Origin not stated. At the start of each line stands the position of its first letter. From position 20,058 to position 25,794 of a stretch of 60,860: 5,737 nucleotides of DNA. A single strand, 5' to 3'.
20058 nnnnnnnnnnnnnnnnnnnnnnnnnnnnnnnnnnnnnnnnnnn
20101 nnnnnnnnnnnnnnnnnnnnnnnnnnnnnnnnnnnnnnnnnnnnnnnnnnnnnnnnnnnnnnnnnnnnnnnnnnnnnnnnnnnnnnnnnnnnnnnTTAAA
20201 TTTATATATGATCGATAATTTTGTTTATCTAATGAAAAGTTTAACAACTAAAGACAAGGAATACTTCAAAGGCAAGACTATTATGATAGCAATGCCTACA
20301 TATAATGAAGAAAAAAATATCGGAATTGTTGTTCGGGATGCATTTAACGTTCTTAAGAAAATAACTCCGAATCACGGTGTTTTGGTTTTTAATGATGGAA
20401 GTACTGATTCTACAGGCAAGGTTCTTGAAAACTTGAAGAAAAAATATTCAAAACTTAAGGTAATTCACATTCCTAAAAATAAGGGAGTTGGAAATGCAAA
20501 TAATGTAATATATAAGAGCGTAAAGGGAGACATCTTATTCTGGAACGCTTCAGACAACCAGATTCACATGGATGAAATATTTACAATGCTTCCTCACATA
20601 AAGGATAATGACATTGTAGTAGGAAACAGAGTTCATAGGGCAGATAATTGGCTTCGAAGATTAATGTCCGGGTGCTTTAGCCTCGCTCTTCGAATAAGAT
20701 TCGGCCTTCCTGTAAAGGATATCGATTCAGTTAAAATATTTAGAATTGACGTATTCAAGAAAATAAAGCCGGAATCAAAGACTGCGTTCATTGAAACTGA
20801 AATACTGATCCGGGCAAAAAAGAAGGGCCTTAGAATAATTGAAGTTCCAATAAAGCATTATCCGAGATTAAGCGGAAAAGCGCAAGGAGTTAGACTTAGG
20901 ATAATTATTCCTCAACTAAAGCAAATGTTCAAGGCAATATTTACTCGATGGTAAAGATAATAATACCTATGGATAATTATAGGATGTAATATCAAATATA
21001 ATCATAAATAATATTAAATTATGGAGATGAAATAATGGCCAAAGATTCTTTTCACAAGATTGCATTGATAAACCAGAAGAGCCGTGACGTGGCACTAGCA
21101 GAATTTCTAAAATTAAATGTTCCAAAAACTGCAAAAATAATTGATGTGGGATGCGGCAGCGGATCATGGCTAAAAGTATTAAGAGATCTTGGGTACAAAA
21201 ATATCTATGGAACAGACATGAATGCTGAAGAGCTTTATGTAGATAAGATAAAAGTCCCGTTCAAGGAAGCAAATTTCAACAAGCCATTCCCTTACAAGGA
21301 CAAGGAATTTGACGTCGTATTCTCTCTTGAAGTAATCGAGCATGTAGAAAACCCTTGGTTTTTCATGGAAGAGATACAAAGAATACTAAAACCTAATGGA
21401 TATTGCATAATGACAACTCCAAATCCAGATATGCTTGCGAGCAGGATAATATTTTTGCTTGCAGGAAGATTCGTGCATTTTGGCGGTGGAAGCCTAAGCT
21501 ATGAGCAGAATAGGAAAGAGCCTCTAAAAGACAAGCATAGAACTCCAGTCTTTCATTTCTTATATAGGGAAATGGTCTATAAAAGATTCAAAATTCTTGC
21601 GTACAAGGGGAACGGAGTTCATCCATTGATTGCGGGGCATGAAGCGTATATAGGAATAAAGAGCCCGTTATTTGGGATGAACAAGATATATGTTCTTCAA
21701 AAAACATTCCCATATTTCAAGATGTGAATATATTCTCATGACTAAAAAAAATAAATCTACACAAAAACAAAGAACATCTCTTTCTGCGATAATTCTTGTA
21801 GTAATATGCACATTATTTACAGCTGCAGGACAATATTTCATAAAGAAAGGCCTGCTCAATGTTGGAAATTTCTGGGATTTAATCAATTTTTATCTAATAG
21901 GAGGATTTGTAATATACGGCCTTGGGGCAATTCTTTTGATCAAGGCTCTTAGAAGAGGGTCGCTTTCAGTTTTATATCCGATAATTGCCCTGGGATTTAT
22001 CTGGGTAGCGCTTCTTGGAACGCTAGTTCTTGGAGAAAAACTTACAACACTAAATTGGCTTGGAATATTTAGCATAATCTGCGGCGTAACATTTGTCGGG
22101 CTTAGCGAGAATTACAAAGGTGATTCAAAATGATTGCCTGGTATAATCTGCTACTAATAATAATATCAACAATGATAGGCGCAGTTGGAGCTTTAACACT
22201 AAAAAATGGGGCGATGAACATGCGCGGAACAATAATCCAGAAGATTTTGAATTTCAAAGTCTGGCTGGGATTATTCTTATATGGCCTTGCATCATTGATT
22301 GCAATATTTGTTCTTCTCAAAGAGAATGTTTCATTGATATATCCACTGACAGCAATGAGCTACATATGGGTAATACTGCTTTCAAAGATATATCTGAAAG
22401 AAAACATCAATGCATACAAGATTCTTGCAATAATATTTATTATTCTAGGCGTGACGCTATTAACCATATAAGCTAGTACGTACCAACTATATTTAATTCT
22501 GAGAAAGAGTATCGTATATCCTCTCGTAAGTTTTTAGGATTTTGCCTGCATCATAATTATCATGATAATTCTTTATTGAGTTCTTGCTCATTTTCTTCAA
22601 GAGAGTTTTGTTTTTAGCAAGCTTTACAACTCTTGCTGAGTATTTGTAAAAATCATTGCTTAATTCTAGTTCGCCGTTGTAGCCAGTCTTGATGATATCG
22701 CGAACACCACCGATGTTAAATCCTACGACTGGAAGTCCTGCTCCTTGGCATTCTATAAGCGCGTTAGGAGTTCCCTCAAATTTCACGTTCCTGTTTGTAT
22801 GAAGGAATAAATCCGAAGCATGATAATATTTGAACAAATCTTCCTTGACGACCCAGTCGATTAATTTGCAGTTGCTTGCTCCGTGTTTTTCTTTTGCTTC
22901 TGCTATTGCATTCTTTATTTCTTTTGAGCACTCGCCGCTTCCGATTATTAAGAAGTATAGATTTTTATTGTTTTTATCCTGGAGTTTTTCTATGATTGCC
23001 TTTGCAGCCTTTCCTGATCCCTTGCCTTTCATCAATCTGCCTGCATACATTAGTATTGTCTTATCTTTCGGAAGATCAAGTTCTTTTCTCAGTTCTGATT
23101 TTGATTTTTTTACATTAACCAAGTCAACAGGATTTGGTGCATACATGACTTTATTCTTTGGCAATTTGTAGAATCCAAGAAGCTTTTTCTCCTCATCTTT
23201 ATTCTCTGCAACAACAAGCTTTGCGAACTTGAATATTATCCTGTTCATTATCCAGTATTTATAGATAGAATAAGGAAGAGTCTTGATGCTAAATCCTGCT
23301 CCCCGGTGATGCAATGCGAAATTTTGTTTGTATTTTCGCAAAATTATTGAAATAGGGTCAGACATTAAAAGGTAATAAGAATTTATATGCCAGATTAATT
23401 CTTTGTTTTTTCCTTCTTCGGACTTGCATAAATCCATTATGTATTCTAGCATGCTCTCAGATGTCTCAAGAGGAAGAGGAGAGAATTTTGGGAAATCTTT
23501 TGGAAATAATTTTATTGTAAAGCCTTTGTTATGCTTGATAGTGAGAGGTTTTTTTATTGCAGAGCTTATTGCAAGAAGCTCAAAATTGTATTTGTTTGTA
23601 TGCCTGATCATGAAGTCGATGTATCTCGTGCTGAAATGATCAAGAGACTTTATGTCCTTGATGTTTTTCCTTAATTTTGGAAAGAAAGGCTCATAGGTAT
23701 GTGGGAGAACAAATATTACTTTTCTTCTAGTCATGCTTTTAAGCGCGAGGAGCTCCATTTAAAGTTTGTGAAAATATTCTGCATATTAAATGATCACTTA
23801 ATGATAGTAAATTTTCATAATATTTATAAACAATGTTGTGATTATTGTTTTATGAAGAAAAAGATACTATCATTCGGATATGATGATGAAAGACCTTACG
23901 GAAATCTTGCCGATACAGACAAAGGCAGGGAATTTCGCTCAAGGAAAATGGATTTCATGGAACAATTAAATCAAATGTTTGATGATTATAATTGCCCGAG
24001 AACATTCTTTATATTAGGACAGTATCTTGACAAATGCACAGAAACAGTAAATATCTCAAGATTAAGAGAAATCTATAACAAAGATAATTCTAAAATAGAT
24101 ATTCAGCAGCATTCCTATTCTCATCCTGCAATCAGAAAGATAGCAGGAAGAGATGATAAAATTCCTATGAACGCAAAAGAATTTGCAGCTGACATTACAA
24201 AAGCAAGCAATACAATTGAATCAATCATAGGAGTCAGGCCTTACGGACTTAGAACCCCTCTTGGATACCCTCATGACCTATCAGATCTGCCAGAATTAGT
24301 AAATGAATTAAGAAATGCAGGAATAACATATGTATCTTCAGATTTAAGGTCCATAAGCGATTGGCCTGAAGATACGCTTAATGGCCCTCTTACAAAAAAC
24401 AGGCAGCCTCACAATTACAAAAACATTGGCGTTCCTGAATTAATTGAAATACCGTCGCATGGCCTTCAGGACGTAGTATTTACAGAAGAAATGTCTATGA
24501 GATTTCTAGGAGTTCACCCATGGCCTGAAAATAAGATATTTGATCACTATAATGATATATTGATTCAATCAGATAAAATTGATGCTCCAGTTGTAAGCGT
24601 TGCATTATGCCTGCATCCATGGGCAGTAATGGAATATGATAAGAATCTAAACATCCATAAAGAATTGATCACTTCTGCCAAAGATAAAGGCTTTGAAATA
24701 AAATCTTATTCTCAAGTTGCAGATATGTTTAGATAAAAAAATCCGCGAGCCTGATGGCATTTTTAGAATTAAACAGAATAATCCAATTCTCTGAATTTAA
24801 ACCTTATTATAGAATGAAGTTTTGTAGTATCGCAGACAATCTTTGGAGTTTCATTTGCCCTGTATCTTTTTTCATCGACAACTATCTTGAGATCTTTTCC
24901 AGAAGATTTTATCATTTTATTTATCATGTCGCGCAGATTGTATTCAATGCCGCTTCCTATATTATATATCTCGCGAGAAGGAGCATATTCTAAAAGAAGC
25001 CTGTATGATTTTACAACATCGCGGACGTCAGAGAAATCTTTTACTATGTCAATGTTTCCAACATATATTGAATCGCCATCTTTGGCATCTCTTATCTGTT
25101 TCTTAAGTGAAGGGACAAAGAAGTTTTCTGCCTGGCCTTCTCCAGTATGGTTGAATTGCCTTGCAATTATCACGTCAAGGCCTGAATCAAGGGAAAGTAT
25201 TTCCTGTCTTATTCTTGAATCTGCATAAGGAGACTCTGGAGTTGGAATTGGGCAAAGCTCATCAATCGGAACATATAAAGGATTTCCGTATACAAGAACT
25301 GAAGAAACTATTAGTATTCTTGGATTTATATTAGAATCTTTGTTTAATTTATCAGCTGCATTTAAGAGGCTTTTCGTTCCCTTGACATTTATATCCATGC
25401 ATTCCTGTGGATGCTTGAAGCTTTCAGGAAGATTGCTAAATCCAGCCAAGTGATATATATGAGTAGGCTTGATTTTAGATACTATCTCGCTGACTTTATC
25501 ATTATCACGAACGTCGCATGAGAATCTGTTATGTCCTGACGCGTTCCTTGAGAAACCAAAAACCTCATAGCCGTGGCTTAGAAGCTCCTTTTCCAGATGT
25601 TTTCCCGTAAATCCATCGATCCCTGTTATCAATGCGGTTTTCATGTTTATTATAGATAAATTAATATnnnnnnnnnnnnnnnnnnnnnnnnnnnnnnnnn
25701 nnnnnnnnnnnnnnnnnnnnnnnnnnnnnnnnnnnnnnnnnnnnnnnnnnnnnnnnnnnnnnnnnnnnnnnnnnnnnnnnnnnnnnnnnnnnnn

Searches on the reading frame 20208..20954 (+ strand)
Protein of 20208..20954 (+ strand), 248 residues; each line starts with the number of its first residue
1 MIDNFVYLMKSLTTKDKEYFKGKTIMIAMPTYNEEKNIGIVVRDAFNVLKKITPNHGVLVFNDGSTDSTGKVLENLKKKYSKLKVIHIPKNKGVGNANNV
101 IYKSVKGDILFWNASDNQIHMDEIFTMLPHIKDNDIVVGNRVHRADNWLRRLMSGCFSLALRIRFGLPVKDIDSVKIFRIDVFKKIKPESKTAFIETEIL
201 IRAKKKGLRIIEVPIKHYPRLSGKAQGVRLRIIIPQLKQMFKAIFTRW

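Call 16: search_protein_families(library=pfam, proteins=[window:20208-20954:+], max_evalue=0.00001)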
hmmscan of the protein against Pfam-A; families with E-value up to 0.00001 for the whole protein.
window:20208-20954:+ (248 aa): 1 family
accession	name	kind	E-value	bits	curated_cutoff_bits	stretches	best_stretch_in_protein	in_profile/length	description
PF00535.33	Glycos_transf_2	-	1.3e-22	80.9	23.3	1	27-155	2-129/168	Glycosyl transferase family 2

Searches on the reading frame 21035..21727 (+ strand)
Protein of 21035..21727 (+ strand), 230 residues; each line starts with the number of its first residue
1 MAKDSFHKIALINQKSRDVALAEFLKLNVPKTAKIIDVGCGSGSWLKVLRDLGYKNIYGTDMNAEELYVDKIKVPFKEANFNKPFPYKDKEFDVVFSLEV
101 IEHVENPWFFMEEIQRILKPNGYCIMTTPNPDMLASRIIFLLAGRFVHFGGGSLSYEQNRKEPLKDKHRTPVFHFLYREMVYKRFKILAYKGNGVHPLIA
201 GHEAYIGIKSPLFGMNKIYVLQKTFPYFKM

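Call 16: search_protein_families(library=pfam, proteins=[window:21035-21727:+], max_evalue=0.00001)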
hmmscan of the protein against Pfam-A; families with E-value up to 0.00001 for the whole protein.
window:21035-21727:+ (230 aa): 6 families
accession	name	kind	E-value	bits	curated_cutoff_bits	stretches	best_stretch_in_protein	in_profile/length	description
PF08241.18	Methyltransf_11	-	3.1e-21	76.3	21.2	1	36-126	1-95/95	Methyltransferase domain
PF13489.12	Methyltransf_23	-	1.3e-20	74.2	27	1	21-133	9-123/164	Methyltransferase domain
PF13847.12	Methyltransf_31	-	1e-17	64.6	27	1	33-130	5-113/145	Methyltransferase domain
PF13649.12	Methyltransf_25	-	2.5e-13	50.9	27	1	35-122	1-97/97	Methyltransferase domain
PF08242.18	Methyltransf_12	-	2.7e-12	47.7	30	1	36-123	1-97/98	Methyltransferase domain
PF07021.18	MetW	-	1.9e-07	31.3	21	1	28-145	10-126/193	Methionine biosynthesis protein MetW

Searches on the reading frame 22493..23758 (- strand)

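Call 16: search_protein_families(library=pfam, proteins=[window:22493-23758:-], max_evalue=0.00001)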
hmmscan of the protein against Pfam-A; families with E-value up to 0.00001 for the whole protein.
window:22493-23758:- (421 aa): 2 families
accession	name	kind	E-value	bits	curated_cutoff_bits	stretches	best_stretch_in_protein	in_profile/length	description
PF00534.26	Glycos_transf_1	-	1.3e-23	83.9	26.4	1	220-396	2-171/172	Glycosyl transferases group 1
PF13692.12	Glyco_trans_1_4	-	2.1e-19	70.6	27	1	235-382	3-141/142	Glycosyl transferases group 1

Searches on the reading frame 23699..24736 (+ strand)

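Call 16: search_protein_families(library=pfam, proteins=[window:23699-24736:+], max_evalue=0.00001)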
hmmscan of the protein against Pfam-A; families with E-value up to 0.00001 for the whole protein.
window:23699-24736:+ (345 aa): 1 family
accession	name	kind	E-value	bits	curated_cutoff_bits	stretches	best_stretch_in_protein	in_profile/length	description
PF01522.26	Polysacc_deac_1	-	2.5e-10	40.8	23.1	1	85-211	19-123/124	Polysaccharide deacetylase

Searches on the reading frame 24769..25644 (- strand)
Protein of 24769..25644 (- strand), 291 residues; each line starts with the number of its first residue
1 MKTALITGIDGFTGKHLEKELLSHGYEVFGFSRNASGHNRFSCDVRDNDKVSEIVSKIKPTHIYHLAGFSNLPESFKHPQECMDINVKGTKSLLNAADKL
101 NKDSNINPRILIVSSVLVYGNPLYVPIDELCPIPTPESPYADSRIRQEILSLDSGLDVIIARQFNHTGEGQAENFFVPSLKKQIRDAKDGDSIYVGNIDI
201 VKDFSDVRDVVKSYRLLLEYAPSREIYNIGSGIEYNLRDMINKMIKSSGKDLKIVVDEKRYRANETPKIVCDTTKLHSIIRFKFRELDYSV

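Call 17: search_protein_families(library=pfam, proteins=[window:24769-25644:-], max_evalue=0.00001)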
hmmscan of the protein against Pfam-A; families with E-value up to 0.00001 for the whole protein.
window:24769-25644:- (291 aa): 5 families
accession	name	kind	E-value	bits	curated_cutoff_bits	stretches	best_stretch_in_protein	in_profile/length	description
PF16363.11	GDP_Man_Dehyd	-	3.8e-47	161.8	27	1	5-280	1-317/332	GDP-mannose 4,6 dehydratase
PF01370.27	Epimerase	-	1.6e-41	142.7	20.9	1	4-230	1-240/240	NAD dependent epimerase/dehydratase family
PF04321.23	RmlD_sub_bind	-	5.1e-11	42.6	27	1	4-163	3-148/287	RmlD substrate binding domain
PF02719.21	Polysacc_synt_2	-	2.1e-09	37.4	20.2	1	43-101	61-119/293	Polysaccharide biosynthesis protein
PF01073.25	3Beta_HSD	-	5.9e-08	32.5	22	1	6-100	2-106/280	3-beta hydroxysteroid dehydrogenase/isomerase family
